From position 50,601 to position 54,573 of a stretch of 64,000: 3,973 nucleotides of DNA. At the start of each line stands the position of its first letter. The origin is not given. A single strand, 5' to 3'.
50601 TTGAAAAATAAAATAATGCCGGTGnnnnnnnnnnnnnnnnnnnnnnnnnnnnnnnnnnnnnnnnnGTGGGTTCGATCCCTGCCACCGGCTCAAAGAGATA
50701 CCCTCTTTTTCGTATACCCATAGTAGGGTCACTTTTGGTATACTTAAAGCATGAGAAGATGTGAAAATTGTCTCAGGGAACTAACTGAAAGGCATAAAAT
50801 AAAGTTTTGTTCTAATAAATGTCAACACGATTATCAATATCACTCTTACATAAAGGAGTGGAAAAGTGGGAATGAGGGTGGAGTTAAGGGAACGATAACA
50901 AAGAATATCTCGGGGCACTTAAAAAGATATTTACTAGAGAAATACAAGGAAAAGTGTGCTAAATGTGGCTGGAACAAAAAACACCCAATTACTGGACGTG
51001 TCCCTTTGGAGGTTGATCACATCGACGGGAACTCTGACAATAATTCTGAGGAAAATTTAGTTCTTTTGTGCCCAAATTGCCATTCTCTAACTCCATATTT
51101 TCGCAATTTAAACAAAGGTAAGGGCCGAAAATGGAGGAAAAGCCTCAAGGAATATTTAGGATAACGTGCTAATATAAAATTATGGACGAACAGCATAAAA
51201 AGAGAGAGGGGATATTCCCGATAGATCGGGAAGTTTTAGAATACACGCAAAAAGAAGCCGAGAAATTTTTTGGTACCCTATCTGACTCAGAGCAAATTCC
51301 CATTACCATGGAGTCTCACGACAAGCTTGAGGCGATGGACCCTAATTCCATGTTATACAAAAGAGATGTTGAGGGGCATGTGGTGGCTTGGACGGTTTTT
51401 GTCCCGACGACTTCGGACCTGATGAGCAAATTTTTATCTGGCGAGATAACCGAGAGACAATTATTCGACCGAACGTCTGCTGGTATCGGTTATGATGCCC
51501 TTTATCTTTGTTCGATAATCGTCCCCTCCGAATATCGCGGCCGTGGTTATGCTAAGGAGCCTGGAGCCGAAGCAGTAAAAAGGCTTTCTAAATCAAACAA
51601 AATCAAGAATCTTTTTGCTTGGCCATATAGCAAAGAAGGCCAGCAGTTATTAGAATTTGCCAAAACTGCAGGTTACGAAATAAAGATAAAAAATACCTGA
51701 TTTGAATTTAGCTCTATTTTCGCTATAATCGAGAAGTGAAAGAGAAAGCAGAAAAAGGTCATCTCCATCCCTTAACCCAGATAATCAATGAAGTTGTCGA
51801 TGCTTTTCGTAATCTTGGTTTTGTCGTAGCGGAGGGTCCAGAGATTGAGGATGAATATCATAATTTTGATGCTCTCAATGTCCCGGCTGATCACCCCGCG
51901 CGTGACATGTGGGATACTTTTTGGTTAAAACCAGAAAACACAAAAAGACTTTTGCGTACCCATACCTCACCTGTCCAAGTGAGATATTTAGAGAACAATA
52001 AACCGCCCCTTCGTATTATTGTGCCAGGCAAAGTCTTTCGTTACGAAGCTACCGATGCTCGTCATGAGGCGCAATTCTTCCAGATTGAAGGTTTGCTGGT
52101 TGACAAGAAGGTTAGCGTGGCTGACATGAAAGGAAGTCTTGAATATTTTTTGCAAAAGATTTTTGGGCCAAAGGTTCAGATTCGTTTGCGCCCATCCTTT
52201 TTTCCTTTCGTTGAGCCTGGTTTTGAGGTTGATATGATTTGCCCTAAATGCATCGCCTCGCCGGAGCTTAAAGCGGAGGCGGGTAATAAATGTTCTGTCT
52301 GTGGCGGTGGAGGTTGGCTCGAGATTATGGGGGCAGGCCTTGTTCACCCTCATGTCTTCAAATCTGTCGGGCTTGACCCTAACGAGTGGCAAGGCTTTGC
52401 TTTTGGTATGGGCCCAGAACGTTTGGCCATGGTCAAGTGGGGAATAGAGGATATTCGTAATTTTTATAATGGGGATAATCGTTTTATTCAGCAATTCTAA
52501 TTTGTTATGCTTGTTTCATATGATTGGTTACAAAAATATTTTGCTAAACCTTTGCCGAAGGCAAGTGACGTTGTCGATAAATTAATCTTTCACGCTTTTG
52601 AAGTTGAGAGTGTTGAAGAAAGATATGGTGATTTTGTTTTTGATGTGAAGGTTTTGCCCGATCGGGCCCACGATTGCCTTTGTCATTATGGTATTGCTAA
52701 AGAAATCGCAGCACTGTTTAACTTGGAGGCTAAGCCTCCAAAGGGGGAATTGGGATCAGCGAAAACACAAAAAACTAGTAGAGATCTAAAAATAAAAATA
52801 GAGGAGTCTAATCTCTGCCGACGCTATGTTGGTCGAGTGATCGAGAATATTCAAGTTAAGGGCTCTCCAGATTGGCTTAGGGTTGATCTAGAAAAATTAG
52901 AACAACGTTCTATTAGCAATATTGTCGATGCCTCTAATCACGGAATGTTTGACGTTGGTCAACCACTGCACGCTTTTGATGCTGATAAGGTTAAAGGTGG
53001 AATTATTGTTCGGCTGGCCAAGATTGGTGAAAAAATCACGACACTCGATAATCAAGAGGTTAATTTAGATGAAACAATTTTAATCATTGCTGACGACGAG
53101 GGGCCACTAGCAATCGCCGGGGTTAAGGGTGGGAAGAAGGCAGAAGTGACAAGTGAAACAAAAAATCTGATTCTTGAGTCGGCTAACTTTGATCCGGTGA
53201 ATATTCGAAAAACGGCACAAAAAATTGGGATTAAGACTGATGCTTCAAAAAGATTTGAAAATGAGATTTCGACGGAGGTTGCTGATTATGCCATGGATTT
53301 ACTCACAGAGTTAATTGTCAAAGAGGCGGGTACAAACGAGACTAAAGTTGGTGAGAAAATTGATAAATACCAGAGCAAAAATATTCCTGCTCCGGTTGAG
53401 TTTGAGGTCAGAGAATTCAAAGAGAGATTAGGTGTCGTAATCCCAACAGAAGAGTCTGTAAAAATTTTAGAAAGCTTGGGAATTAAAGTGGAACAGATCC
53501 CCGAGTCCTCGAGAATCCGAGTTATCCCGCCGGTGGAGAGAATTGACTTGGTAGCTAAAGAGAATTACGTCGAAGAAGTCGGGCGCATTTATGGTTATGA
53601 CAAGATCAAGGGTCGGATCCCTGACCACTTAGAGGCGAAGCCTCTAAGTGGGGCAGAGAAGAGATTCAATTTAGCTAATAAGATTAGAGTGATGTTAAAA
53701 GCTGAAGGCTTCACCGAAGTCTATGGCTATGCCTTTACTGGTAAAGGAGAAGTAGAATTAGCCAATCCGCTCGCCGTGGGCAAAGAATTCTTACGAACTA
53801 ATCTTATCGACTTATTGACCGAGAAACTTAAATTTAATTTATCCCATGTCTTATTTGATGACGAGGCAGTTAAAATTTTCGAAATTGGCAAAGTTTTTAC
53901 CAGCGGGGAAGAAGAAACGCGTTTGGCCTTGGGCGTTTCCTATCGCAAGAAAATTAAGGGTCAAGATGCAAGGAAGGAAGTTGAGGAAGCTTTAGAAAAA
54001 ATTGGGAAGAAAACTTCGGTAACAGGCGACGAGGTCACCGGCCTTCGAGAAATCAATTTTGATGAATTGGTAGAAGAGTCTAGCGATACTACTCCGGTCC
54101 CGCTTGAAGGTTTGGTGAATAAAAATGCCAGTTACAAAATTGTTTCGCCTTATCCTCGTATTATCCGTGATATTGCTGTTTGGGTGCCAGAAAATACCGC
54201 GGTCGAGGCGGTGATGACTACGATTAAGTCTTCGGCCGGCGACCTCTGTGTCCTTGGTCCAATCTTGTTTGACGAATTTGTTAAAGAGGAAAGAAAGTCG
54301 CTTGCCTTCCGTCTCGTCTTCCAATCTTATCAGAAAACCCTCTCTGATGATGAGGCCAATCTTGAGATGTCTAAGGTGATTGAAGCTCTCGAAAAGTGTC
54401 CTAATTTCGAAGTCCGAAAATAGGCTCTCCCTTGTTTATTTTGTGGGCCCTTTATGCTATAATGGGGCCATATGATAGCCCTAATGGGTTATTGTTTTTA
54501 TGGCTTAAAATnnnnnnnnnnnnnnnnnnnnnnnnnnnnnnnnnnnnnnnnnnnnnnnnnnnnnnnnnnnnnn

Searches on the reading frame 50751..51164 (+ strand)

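Call 24: search_protein_families(library=pfam, proteins=[window:50751-51164:+])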
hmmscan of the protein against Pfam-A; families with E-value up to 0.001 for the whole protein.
window:50751-51164:+ (137 aa): 2 families
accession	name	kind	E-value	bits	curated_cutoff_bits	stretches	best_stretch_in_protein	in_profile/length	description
PF01844.29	HNH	-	4.8e-07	30.3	21.4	1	69-112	1-42/47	HNH endonuclease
PF13392.12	HNH_3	-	4.4e-06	26.7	24.8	1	81-106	12-39/46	HNH endonuclease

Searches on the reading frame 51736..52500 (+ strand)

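Call 24: search_protein_families(library=pfam, proteins=[window:51736-52500:+])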
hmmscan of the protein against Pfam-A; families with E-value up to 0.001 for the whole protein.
window:51736-52500:+ (254 aa): 1 family
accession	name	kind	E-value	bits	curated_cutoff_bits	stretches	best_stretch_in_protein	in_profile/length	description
PF01409.25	tRNA-synt_2d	-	8.4e-97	323.9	19.8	1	3-254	9-246/246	tRNA synthetases class II core domain (F)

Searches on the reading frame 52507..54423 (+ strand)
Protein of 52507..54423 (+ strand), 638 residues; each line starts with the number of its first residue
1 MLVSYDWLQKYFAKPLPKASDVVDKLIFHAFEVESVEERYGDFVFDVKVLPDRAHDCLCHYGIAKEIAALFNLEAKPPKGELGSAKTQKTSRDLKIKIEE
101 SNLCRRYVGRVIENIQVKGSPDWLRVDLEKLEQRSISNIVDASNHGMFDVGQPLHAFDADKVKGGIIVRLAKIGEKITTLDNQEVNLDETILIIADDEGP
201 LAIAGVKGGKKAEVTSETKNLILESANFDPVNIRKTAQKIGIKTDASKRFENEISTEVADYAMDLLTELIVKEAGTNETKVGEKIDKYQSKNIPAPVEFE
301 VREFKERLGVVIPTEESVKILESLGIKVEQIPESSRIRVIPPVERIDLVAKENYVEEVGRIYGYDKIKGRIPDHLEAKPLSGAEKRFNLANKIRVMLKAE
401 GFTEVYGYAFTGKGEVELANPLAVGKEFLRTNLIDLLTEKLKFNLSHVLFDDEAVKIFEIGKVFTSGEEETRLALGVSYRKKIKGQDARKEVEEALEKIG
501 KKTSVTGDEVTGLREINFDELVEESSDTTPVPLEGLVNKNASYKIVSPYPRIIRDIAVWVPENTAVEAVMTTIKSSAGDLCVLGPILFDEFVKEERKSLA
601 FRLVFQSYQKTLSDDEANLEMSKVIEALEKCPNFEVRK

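Call 24: search_protein_families(library=pfam, proteins=[window:52507-54423:+])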
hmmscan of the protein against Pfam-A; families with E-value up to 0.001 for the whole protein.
window:52507-54423:+ (638 aa): 4 families
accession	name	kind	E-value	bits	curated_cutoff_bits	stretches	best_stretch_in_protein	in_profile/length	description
PF03483.22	B3_4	-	1.8e-60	203.9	29.3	1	104-273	2-172/174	B3/4 domain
PF03147.19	FDX-ACB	-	4.8e-18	65.8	31.1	1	547-637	1-94/94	Ferredoxin-fold anticodon binding domain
PF17759.6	tRNA_synthFbeta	-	1e-12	48.5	22.4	1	379-491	9-149/214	Phenylalanyl tRNA synthetase beta chain CLM domain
PF03484.21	B5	-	2e-12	47.6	28.6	1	297-364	1-67/67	tRNA synthetase B5 domain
